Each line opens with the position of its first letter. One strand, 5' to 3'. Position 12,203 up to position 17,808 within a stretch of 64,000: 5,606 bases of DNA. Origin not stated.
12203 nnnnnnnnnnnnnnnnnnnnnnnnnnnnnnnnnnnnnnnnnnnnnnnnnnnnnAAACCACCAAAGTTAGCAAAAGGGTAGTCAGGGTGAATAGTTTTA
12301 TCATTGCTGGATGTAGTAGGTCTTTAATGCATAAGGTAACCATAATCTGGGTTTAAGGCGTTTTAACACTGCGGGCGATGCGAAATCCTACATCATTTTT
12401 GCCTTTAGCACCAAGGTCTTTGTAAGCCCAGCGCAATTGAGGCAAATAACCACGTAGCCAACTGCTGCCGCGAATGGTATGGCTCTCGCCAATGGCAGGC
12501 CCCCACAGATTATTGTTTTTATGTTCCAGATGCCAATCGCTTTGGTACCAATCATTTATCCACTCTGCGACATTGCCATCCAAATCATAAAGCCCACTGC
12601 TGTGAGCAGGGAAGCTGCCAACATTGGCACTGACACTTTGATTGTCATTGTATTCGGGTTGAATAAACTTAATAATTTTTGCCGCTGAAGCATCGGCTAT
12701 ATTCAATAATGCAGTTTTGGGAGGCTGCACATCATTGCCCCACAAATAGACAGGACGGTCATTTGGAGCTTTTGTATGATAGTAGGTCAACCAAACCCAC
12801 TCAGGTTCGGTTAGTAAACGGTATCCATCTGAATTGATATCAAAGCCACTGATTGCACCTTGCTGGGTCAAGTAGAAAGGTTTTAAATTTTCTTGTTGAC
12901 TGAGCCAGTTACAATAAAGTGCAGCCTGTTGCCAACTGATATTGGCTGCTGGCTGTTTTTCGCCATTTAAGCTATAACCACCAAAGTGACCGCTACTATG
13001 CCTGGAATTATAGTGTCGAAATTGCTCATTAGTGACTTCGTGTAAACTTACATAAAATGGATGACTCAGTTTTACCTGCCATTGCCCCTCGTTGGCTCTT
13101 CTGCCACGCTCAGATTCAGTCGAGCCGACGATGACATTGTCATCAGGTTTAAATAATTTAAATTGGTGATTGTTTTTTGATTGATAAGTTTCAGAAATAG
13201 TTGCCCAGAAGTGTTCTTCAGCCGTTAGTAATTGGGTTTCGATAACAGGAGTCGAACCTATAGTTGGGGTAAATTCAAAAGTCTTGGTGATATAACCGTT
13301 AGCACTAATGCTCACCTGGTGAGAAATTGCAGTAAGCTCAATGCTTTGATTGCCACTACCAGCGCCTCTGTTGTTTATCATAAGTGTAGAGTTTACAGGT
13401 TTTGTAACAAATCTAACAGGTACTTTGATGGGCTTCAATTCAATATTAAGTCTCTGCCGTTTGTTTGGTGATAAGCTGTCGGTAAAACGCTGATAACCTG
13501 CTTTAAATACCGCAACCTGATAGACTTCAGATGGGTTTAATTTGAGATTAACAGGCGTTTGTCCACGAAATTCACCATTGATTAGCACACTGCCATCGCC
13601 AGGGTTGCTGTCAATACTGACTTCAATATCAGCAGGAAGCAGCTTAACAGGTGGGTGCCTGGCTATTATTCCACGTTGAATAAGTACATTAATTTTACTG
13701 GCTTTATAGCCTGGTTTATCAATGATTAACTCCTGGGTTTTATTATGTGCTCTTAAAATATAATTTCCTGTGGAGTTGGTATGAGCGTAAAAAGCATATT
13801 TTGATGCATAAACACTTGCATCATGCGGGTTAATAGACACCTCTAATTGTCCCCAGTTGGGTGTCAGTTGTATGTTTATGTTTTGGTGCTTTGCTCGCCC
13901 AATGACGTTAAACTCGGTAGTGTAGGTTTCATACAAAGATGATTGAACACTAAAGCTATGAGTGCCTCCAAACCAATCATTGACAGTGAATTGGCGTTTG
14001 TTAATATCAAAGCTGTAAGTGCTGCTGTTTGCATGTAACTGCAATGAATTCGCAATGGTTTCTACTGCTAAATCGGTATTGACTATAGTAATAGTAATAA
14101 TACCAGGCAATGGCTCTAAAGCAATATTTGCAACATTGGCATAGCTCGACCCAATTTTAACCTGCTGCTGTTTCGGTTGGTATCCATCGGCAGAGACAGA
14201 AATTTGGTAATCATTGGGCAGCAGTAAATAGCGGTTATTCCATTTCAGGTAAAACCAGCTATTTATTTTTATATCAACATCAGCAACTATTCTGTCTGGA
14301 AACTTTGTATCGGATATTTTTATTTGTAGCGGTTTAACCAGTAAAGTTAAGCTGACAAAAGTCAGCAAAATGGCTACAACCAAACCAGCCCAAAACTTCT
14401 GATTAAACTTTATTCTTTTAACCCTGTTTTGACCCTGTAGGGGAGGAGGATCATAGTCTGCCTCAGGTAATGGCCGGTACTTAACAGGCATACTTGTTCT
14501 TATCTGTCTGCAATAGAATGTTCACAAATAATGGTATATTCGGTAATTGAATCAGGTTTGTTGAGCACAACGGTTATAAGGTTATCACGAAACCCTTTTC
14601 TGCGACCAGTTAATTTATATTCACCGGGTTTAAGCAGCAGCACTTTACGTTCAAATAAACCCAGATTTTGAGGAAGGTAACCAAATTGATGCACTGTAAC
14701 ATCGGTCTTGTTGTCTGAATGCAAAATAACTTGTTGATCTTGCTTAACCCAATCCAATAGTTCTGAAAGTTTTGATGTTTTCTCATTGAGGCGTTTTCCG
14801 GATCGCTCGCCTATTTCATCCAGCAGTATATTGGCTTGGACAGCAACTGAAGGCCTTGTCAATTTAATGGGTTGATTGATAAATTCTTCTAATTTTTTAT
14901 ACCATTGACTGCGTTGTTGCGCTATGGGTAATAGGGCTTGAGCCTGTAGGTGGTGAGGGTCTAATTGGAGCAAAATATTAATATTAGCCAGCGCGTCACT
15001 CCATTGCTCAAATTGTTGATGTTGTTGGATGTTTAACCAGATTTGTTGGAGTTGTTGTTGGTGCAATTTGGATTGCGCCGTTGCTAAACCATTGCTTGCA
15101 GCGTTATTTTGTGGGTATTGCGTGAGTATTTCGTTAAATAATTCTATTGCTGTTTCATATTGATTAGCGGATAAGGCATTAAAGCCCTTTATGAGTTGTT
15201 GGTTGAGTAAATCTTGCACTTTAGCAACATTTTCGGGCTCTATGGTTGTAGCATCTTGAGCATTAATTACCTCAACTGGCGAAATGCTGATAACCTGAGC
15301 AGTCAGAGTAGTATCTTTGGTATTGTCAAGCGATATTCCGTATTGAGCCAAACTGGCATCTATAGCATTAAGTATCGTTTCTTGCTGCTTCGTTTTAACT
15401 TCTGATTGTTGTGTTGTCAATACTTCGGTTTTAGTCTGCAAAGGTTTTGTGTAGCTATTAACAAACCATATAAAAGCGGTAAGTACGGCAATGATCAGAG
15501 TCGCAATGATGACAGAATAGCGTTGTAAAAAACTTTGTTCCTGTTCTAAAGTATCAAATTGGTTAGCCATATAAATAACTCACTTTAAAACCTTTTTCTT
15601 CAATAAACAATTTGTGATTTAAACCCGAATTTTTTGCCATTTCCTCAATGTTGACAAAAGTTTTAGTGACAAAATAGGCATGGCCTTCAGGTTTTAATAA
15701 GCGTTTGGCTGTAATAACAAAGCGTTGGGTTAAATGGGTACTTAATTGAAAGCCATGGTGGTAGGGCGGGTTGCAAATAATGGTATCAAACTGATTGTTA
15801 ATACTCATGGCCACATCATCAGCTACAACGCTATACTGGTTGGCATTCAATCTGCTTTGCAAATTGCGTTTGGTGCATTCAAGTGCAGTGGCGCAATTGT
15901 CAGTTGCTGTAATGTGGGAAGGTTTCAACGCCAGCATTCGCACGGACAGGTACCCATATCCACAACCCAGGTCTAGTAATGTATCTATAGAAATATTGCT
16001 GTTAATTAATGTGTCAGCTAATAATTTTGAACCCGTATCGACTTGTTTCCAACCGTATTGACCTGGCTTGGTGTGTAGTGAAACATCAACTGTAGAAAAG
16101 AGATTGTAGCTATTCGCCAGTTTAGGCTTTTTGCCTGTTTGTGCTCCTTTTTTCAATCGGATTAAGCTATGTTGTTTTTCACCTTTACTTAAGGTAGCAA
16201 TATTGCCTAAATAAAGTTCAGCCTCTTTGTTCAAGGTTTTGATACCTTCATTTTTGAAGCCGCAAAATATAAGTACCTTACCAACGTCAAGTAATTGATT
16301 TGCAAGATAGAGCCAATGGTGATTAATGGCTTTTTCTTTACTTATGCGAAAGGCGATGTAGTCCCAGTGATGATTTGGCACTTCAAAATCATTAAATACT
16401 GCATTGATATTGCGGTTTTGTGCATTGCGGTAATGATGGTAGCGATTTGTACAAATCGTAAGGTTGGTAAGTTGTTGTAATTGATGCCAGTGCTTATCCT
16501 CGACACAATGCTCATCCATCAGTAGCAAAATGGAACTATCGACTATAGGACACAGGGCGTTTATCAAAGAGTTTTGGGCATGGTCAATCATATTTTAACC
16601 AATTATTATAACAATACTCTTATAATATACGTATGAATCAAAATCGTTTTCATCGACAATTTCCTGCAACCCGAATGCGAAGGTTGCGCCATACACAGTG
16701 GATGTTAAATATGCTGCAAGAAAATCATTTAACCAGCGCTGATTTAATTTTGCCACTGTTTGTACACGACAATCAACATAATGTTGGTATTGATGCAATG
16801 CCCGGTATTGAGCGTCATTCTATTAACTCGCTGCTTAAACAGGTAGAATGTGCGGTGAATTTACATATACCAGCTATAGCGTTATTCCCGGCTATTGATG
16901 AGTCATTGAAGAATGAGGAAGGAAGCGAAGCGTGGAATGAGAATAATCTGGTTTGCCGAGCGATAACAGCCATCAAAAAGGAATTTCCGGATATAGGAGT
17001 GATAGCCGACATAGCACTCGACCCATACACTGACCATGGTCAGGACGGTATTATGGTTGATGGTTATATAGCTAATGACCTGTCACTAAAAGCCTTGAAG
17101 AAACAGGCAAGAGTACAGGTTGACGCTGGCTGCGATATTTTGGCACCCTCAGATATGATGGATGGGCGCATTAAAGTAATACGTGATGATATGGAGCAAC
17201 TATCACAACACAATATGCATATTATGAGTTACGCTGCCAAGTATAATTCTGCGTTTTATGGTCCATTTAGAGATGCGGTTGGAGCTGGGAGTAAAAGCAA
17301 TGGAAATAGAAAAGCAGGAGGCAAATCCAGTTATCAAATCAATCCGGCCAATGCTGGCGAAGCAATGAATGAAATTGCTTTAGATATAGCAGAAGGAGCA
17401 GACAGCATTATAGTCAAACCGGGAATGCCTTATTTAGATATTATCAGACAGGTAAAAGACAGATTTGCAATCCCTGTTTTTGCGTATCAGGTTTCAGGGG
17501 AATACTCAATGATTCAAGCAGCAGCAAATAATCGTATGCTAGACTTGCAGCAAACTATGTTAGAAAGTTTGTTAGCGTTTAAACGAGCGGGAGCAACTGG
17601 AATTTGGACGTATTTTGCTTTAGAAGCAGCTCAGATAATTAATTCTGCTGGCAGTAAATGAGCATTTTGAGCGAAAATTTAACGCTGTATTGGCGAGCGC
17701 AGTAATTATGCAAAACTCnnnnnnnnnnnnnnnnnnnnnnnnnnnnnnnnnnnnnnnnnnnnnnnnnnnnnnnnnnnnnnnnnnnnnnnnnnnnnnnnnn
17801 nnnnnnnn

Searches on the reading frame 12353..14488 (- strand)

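Call 9: search_protein_families(library=pfam, proteins=[window:12353-14488:-], max_evalue=0.001)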
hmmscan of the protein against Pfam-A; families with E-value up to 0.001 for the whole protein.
window:12353-14488:- (711 aa): 4 families
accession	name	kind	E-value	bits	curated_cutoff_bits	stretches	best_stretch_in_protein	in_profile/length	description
PF03781.23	FGE-sulfatase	-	3.8e-29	102.6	23.3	1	454-706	15-255/255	Sulfatase-modifying factor enzyme 1-like domain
PF08308.17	PEGA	-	7.8e-21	74.2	20.8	1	289-352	3-68/71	PEGA domain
PF13620.12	CarboxypepD_reg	-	8.4e-13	48.9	32.3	0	89-125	45-82/82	Carboxypeptidase regulatory-like domain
PF13715.12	CarbopepD_reg_2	-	2.9e-09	37.3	32.2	0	224-273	17-67/88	CarboxypepD_reg-like domain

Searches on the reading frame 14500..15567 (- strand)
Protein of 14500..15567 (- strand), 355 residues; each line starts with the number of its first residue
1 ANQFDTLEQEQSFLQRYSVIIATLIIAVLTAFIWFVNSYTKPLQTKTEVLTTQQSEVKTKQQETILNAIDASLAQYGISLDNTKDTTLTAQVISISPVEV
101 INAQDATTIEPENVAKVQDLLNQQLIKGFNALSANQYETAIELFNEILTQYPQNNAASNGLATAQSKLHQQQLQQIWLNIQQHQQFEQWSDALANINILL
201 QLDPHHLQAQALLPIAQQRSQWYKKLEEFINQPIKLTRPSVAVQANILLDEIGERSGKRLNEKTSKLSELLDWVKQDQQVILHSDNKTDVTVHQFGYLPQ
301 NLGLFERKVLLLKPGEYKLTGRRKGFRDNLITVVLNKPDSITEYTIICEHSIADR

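Call 9: search_protein_families(library=pfam, proteins=[window:14500-15567:-], max_evalue=0.001)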
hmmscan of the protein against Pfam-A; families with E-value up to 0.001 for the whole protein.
window:14500-15567:- (355 aa): 3 families
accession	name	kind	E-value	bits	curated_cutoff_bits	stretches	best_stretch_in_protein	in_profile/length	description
PF14559.12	TPR_19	-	0.00013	22.6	25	1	131-168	1-38/68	Tetratricopeptide repeat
PF13428.12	TPR_14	-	0.00039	21.3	23.5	0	132-163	12-43/44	Tetratricopeptide repeat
PF13432.12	TPR_16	-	0.00082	20.2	32.7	0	131-164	7-40/65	Tetratricopeptide repeat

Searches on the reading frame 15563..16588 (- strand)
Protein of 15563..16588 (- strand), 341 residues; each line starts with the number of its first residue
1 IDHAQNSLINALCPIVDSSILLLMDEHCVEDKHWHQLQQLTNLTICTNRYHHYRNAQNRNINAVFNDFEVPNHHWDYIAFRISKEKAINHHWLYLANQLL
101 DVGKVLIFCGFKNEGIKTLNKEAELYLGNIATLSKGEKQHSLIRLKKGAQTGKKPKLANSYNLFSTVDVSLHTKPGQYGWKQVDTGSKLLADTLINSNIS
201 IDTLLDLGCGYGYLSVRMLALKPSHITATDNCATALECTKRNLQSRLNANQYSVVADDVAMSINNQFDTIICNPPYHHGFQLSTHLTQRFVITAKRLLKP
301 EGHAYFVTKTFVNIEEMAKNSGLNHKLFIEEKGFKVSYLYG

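Call 9: search_protein_families(library=pfam, proteins=[window:15563-16588:-], max_evalue=0.001)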
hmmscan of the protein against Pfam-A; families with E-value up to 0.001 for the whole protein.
window:15563-16588:- (341 aa): 11 families
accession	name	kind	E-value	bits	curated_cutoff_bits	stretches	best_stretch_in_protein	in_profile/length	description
PF05175.20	MTS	-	3.5e-37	128.1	23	1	169-336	2-168/170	Methyltransferase small domain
PF13649.12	Methyltransf_25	-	2.4e-10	41.4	27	1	205-302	2-97/97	Methyltransferase domain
PF13847.12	Methyltransf_31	-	6.4e-09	36.1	27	1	203-312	6-113/145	Methyltransferase domain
PF08241.18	Methyltransf_11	-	1.3e-08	35.8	21.2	1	205-306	1-95/95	Methyltransferase domain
PF06325.19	PrmA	-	3.8e-08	33.6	22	1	202-273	163-233/296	Ribosomal protein L11 methyltransferase (PrmA)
PF08468.16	MTS_N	-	4.6e-08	33.7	27.3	1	29-130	22-126/158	Methyltransferase small domain N-terminal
PF08242.18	Methyltransf_12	-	5.3e-08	33.9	30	1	205-303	1-97/98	Methyltransferase domain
PF01170.24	UPF0020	-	9e-08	32.5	22.3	1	225-324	78-182/197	RMKL-like, methyltransferase domain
PF03602.21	Cons_hypoth95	-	8.5e-07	29.2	24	1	195-319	36-163/182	Conserved hypothetical protein 95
PF13489.12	Methyltransf_23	-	5.5e-05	23.4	27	1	202-309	24-119/164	Methyltransferase domain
PF07669.17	Eco57I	-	0.00069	20.2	25.3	0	240-284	49-92/171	Eco57I restriction-modification methylase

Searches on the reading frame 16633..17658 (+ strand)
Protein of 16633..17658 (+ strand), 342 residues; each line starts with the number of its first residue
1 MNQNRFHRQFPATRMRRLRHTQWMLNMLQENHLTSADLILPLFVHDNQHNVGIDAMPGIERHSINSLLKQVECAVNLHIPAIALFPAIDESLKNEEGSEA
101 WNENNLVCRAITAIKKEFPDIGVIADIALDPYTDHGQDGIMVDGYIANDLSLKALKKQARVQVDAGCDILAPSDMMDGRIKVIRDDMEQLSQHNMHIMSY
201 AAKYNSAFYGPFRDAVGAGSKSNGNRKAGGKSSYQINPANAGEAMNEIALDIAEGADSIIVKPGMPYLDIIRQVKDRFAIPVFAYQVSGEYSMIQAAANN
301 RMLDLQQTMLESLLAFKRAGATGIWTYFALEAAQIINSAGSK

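Call 9: search_protein_families(library=pfam, proteins=[window:16633-17658:+], max_evalue=0.001)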
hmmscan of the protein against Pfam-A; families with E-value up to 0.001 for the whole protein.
window:16633-17658:+ (342 aa): 1 family
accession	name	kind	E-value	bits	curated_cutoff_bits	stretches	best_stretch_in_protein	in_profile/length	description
PF00490.27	ALAD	-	4.6e-125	417.4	24.6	1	13-334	2-316/317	Delta-aminolevulinic acid dehydratase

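Call 18: find_encoding_contigs(protein=window:16633-17658:+, flank=2000, max_places=3)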
Protein window:16633-17658:+ (342 aa): no gene with exactly this product is on record in the collection.

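Call 19: list_cluster_members(proteins=[window:16633-17658:+, window:23092-24168:+, window:886-3243:+, window:3946-5211:+, window:6328-7869:-, window:24168-25193:+])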
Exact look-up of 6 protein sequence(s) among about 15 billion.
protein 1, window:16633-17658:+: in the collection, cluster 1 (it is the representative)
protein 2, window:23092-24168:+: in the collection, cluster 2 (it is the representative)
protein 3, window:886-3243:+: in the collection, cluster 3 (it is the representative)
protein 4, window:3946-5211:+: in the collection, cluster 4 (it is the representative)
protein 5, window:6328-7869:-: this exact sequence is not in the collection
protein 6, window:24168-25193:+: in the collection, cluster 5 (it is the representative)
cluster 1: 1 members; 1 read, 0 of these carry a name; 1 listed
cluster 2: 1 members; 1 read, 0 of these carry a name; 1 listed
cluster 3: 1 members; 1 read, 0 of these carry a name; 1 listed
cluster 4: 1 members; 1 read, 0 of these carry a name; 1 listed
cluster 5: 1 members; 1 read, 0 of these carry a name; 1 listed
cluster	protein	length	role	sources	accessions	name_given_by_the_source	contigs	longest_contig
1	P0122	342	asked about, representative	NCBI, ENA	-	-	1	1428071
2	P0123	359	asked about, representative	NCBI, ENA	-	-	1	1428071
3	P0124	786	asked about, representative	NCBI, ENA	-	-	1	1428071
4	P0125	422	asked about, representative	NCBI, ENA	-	-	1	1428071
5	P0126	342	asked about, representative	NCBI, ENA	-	-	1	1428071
